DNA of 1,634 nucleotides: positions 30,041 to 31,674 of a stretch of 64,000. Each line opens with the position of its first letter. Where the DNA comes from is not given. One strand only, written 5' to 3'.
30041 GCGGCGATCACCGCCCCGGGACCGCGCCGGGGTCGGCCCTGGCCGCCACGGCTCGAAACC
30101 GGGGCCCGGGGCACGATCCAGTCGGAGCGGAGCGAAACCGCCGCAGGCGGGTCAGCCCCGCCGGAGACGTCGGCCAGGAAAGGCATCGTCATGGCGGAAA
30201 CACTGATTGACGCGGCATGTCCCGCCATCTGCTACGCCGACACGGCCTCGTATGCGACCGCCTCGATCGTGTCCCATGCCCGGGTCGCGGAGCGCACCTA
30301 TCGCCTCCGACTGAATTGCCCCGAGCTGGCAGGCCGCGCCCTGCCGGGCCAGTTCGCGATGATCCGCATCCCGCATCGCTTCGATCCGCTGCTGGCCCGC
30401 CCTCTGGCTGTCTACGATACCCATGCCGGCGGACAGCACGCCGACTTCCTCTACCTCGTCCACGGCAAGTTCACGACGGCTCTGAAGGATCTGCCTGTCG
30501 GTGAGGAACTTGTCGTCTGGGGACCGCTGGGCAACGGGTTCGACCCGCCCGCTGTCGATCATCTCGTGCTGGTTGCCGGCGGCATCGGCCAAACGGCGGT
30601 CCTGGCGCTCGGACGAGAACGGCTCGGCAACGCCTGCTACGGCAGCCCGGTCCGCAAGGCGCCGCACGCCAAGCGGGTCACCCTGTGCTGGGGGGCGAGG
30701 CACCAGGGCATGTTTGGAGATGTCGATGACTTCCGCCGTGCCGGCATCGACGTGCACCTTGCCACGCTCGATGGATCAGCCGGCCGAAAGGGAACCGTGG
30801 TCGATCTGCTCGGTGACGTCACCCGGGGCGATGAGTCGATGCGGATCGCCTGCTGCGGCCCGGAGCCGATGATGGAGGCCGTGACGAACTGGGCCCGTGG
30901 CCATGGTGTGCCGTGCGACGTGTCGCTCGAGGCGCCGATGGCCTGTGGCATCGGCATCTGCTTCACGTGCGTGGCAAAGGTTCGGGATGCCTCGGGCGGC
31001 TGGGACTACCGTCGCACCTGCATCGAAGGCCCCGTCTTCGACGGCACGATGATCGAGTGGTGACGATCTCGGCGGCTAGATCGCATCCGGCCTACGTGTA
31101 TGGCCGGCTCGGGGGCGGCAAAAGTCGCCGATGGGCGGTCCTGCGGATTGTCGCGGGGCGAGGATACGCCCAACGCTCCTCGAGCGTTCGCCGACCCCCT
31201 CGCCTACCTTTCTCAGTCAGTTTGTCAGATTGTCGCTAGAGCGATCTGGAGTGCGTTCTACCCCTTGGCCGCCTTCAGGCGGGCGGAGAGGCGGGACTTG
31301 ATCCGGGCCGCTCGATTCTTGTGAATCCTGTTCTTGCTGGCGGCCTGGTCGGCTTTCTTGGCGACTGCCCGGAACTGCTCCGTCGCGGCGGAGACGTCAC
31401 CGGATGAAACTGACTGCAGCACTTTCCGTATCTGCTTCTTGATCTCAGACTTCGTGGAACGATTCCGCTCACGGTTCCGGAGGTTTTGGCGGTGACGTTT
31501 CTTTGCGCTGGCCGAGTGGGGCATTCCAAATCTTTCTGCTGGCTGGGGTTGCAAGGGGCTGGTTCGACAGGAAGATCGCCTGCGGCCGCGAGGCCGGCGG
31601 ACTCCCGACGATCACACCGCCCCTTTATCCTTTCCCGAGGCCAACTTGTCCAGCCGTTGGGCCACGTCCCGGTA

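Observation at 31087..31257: Dispersed element, copy 2: abuts the rpsT stop, and clustered substitutions preserve a hairpin-plus-T-run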

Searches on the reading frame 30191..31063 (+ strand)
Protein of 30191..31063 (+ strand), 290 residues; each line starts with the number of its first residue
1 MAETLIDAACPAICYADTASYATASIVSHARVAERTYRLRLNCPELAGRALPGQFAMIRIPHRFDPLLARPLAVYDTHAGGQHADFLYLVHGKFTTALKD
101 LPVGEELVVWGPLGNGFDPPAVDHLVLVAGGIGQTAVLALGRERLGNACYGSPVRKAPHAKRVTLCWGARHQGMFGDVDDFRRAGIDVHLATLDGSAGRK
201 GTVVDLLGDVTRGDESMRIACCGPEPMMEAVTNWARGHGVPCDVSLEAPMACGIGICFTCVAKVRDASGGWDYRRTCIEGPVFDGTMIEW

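Call 16: find_encoding_contigs(protein=window:30191-31063:+, flank=10000, max_places=10)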
Protein window:30191-31063:+ (290 aa): no gene with exactly this product is on record in the collection.

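Call 19: find_homologous_proteins(query=window:30191-31063:+, max_evalue=1e-30)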
Query window:30191-31063:+ (290 aa): 6279 proteins with E <= 1e-30 among 8000 candidates; the best 120 are listed.
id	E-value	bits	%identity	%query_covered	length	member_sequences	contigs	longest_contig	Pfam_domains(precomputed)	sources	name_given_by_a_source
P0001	5.6e-191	652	96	100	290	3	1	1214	PF10418.15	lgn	-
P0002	2.0e-153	528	78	100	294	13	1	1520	PF10418.15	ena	-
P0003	1.0e-152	526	78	100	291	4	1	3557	PF10418.15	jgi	jgi:dihydroorotate dehydrogenase electron transfer subunit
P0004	1.0e-152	526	78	100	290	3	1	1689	PF10418.15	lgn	-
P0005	1.2e-152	526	77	100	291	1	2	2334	PF10418.15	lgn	-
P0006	1.2e-151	522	79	100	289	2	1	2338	PF10418.15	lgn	-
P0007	3.9e-151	521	78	100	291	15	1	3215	PF10418.15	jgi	jgi:dihydroorotate dehydrogenase electron transfer subunit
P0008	8.0e-150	517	77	100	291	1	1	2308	PF10418.15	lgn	-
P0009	1.1e-148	513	77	100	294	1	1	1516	PF10418.15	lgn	-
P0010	4.8e-148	511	76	98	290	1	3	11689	PF10418.15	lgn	-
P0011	1.0e-147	510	75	100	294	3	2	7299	PF10418.15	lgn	-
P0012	2.3e-147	508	75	100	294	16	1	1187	PF10418.15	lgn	-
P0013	5.3e-147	507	76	100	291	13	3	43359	PF10418.15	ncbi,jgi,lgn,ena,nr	ncbi:MAG: dihydroorotate dehydrogenase electron transfer subunit [Planctomycetota bacterium]|jgi:dih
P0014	4.7e-143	494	74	100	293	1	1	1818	PF10418.15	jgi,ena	-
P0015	9.7e-142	490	74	100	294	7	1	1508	PF10418.15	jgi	jgi:dihydroorotate dehydrogenase electron transfer subunit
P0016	1.6e-141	489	74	100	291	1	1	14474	PF10418.15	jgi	jgi:dihydroorotate dehydrogenase electron transfer subunit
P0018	7.1e-140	484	75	97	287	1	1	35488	PF10418.15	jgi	jgi:dihydroorotate dehydrogenase electron transfer subunit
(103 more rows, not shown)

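Call 20: find_encoding_contigs(protein=P0001, flank=10000, max_places=10)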
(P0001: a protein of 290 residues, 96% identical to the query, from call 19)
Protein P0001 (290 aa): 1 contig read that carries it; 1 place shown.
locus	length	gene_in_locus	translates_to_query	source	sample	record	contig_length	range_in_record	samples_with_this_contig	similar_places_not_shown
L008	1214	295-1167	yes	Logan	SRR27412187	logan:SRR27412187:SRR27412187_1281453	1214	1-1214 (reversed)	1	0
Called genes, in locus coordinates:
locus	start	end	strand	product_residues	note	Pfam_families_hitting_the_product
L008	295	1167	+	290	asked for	PF10418:DHODB_Fe-S_bind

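Call 21: find_encoding_contigs(protein=P0013, flank=10000, max_places=4)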
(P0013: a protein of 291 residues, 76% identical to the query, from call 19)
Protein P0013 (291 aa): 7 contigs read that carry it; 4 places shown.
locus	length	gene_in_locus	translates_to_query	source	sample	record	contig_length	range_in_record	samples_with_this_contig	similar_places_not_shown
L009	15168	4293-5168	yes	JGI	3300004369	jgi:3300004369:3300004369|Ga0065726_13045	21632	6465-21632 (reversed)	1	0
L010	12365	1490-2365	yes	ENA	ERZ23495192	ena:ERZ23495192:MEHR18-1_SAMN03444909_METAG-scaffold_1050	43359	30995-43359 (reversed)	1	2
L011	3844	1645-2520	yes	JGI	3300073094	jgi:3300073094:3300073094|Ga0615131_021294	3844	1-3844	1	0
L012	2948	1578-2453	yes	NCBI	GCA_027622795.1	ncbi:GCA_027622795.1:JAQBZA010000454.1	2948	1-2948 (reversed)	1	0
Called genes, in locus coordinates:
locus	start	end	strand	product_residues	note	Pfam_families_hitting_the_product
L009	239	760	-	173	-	PF08534:Redoxin, PF00578:AhpC-TSA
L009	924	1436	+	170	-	-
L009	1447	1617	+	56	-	-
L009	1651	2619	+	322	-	PF20511:PMI_typeI_cat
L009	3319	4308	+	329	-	PF01479:S4, PF00849:PseudoU_synth_2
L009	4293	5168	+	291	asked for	PF10418:DHODB_Fe-S_bind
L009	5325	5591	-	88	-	PF01649:Ribosomal_S20p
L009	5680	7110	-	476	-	PF14559:TPR_19 (faint), PF14561:TPR_20 (faint), PF13424:TPR_12 (faint)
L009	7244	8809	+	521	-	PF00590:TP_methylase, PF02602:HEM4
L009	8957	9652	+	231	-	-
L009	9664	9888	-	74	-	-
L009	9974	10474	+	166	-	PF01467:CTP_transf_like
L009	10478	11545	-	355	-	PF00217:ATP-gua_Ptrans, PF27454:McsB_C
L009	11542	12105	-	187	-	PF02151:UVR (weak)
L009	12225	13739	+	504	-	PF04715:, PF00425:Chorismate_bind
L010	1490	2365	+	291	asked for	PF10418:DHODB_Fe-S_bind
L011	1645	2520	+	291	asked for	PF10418:DHODB_Fe-S_bind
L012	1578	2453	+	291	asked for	PF10418:DHODB_Fe-S_bind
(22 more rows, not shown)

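Call 44: find_encoding_contigs(protein=P0010, flank=10000, max_places=3)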
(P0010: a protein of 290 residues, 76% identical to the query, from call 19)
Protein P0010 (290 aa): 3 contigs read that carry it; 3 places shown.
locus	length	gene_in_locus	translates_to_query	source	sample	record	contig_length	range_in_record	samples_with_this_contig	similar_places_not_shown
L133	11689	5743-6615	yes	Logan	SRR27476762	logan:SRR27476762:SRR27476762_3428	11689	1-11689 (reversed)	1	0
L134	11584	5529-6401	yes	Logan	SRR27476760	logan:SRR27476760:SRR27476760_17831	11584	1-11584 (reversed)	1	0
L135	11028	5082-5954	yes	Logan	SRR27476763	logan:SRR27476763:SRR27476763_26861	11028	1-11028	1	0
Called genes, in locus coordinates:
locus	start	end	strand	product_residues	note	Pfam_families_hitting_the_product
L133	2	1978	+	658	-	?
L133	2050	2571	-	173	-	PF08534:Redoxin, PF00578:AhpC-TSA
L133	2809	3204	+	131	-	PF01740:STAS (weak)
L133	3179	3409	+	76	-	-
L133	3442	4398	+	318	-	PF20511:PMI_typeI_cat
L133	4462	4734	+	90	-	-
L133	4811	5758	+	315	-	PF01479:S4, PF00849:PseudoU_synth_2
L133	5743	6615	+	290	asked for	PF10418:DHODB_Fe-S_bind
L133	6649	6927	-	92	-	PF01649:Ribosomal_S20p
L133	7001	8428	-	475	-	PF14559:TPR_19 (faint), PF13428:TPR_14 (faint), PF07719:TPR_2 (faint), PF13432:TPR_16 (faint), PF14561:TPR_20 (faint)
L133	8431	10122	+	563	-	PF00590:TP_methylase, PF02602:HEM4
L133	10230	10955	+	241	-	-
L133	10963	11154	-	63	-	-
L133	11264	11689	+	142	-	?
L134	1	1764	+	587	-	?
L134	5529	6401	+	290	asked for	PF10418:DHODB_Fe-S_bind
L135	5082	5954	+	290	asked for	PF10418:DHODB_Fe-S_bind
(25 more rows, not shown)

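Call 45: find_encoding_contigs(protein=P0018, flank=10000, max_places=3)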
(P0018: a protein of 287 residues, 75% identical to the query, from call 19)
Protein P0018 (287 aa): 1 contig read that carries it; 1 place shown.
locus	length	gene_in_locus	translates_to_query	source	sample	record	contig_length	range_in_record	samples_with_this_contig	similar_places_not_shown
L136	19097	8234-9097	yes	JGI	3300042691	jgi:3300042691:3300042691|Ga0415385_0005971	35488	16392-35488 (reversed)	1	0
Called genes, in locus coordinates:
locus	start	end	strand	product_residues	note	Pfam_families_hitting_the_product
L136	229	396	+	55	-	-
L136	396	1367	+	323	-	PF20511:PMI_typeI_cat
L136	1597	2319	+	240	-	PF13472:Lipase_GDSL_2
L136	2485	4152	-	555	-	PF03629:SASA, PF04909:Amidohydro_2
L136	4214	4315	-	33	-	-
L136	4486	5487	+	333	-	PF01699:Na_Ca_ex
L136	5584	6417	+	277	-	PF00582:Usp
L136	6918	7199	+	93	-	-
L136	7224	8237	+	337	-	PF01479:S4, PF00849:PseudoU_synth_2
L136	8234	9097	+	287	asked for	PF10418:DHODB_Fe-S_bind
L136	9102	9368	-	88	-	PF01649:Ribosomal_S20p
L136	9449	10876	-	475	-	PF13428:TPR_14 (faint), PF14559:TPR_19 (faint), PF14561:TPR_20 (faint), PF13432:TPR_16 (faint)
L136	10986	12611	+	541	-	PF00590:TP_methylase, PF02602:HEM4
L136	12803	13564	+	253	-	-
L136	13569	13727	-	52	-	-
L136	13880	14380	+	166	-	PF01467:CTP_transf_like, PF08218:Citrate_ly_lig (weak)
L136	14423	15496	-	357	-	PF00217:ATP-gua_Ptrans, PF27454:McsB_C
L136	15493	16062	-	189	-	PF02151:UVR (weak)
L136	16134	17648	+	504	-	PF04715:, PF00425:Chorismate_bind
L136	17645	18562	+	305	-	PF00005:ABC_tran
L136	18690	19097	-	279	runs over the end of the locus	PF00290:Trp_syntA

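Call 46: find_encoding_contigs(protein=P0016, flank=10000, max_places=3)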
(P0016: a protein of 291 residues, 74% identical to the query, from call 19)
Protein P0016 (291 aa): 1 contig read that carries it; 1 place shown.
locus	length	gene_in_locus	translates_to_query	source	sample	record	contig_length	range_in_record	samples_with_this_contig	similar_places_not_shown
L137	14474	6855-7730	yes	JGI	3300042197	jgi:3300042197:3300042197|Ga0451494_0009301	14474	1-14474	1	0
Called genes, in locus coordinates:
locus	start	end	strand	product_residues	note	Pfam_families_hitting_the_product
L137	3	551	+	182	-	PF00154:RecA_N, PF21096:RecA_C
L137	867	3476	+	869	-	PF01411:tRNA-synt_2c, PF07973:tRNA_SAD, PF02272:DHHA1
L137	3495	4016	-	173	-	PF08534:Redoxin, PF00578:AhpC-TSA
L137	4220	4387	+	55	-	-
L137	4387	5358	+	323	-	PF20511:PMI_typeI_cat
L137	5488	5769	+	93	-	-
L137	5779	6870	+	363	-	-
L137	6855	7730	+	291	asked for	PF10418:DHODB_Fe-S_bind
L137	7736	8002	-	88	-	PF01649:Ribosomal_S20p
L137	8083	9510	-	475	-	PF14561:TPR_20 (faint), PF14559:TPR_19 (faint), PF13428:TPR_14 (faint), PF13432:TPR_16 (faint)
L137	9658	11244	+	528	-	PF00590:TP_methylase, PF02602:HEM4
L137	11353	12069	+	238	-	-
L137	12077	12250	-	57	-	-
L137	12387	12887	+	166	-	PF01467:CTP_transf_like, PF08218:Citrate_ly_lig (weak)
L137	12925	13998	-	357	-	PF00217:ATP-gua_Ptrans, PF27454:McsB_C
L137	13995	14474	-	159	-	?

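Call 76: search_protein_families(library=pfam, proteins=[window:30191-31060:+], max_evalue=0.001)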
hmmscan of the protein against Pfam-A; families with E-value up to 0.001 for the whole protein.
window:30191-31060:+ (290 aa): 3 families
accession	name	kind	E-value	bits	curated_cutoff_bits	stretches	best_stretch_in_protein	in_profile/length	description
PF10418.14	DHODB_Fe-S_bind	-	1.5e-13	50.7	23.9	1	247-288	1-40/41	Iron-sulfur cluster binding domain of dihydroorotate dehydrogenase B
PF08030.17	NAD_binding_6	-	3.4e-05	24.4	22.2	0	123-175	2-49/156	Ferric reductase NAD binding domain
PF00175.26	NAD_binding_1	-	0.00023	22.2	22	0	127-232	1-108/109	Oxidoreductase NAD-binding domain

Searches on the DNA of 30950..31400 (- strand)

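Call 7: search_rna_families(source=window, start=30950, end=31400, threshold=evalue, max_evalue=10, show_alignments=3)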
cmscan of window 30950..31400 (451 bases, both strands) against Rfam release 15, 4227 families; matches with E-value up to 10: 2.
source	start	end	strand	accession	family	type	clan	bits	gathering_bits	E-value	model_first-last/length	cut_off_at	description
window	31158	31203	-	RF03405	mir-3200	Gene; miRNA;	-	20.3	79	0.61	1-92/92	no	mir-3200 microRNA precursor family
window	31133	31200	+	RF00802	mir-207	Gene; miRNA;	-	16.1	88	3.2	1-78/78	no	mir-207 microRNA precursor family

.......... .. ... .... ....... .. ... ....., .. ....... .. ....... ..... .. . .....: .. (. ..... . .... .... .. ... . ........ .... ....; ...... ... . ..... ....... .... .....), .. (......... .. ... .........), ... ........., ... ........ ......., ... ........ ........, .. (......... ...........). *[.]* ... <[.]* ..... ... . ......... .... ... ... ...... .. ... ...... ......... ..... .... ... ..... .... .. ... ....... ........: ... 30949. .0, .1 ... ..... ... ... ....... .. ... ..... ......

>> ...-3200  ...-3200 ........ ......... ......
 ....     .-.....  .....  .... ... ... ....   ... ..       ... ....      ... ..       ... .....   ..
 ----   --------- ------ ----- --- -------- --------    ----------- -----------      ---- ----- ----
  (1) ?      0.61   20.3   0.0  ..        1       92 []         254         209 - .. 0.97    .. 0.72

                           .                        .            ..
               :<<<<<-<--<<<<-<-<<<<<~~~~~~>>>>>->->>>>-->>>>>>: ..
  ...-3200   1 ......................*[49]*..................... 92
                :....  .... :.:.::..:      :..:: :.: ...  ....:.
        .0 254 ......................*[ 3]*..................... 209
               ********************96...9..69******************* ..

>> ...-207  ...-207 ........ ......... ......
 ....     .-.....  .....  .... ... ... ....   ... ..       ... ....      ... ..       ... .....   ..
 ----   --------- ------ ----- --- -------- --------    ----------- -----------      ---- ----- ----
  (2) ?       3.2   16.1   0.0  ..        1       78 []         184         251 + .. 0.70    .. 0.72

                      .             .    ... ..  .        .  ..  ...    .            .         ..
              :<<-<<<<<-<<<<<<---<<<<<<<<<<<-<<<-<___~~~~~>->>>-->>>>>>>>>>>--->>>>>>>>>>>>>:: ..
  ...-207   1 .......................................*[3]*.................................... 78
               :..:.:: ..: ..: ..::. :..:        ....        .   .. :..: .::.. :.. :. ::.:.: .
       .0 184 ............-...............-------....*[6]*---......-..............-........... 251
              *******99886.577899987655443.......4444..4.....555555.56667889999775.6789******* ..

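Call 52: search_dna_similar(query=window:31070-31265:-, collection=plasmids, mode=distant, max_evalue=0.01, max_rows=15)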
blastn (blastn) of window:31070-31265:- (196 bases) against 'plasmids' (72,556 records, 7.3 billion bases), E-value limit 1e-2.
No match.

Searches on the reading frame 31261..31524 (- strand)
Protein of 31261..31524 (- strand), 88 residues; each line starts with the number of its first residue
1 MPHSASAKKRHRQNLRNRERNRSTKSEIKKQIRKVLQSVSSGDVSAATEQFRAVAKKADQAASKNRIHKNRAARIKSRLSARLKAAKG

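Call 76: search_protein_families(library=pfam, proteins=[window:31261-31524:-], max_evalue=0.001)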
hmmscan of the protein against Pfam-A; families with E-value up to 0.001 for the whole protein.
window:31261-31524:- (88 aa): 1 family
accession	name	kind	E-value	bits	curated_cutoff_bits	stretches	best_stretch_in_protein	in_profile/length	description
PF01649.23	Ribosomal_S20p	-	6.1e-23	81.7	29.5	1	3-84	2-83/83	Ribosomal protein S20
